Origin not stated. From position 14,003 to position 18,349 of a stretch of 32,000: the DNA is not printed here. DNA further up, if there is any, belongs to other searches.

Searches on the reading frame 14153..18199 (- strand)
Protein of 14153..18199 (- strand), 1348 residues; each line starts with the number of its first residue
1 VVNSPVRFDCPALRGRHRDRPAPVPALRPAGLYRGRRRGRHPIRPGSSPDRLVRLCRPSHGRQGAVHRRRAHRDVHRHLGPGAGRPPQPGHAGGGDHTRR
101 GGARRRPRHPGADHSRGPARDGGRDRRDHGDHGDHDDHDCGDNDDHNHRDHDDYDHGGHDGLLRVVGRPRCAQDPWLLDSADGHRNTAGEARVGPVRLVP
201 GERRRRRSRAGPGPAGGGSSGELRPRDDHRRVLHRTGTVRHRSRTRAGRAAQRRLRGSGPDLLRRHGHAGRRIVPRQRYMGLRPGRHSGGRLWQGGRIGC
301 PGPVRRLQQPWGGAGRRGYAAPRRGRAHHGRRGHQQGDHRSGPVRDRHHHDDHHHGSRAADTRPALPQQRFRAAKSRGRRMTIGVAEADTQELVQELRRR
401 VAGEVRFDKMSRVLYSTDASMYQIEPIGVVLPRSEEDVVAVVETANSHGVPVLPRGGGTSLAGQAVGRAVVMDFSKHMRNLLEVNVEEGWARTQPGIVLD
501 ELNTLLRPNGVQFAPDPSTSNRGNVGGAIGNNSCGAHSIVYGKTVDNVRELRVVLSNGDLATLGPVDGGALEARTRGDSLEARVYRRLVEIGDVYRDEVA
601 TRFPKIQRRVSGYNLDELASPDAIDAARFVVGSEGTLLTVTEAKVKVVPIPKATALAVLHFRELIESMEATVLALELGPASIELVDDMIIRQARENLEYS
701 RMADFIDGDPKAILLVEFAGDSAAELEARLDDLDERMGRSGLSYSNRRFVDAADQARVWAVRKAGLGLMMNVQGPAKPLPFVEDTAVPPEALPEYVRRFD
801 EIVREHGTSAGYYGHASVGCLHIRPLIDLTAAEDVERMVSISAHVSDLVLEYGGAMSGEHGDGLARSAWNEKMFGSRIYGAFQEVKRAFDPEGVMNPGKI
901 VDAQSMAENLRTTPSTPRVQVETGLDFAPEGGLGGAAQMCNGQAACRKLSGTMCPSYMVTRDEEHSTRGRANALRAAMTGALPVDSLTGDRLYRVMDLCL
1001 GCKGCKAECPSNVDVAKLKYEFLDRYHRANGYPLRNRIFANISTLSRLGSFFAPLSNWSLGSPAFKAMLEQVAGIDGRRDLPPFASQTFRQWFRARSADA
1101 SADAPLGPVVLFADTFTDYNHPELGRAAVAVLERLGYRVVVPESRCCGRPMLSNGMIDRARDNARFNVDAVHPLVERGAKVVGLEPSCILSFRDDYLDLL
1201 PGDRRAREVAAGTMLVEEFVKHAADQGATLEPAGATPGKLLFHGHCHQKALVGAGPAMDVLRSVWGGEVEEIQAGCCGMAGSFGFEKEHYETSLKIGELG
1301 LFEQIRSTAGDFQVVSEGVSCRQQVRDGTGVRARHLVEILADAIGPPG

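Call 27: search_protein_families(library=pfam, proteins=[window:14153-18199:-], max_evalue=0.01)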
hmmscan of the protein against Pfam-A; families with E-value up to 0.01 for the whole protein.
window:14153-18199:- (1348 aa): 7 families
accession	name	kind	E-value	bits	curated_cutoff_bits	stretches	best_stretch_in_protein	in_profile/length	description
PF02913.24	FAD-oxidase_C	-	6.7e-54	183.6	21.2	1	650-900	1-248/248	FAD linked oxidases, C-terminal domain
PF01565.28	FAD_binding_4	-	9.3e-39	132.7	26.4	1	426-563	1-138/139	FAD binding domain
PF02754.22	CCG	-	1.8e-08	34.8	20.6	1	1117-1192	10-84/85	Cysteine-rich domain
PF13183.11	Fer4_8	-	4.3e-07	30.8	27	1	937-1013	2-68/68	4Fe-4S dicluster domain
PF13534.11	Fer4_17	-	5.4e-07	30.5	22.2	1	940-1014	2-61/61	4Fe-4S dicluster domain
PF13237.11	Fer4_10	-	0.0083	16.5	25.5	1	993-1015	3-25/53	4Fe-4S dicluster domain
PF12838.12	Fer4_7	-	0.009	16.9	27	0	953-1013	11-52/52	4Fe-4S dicluster domain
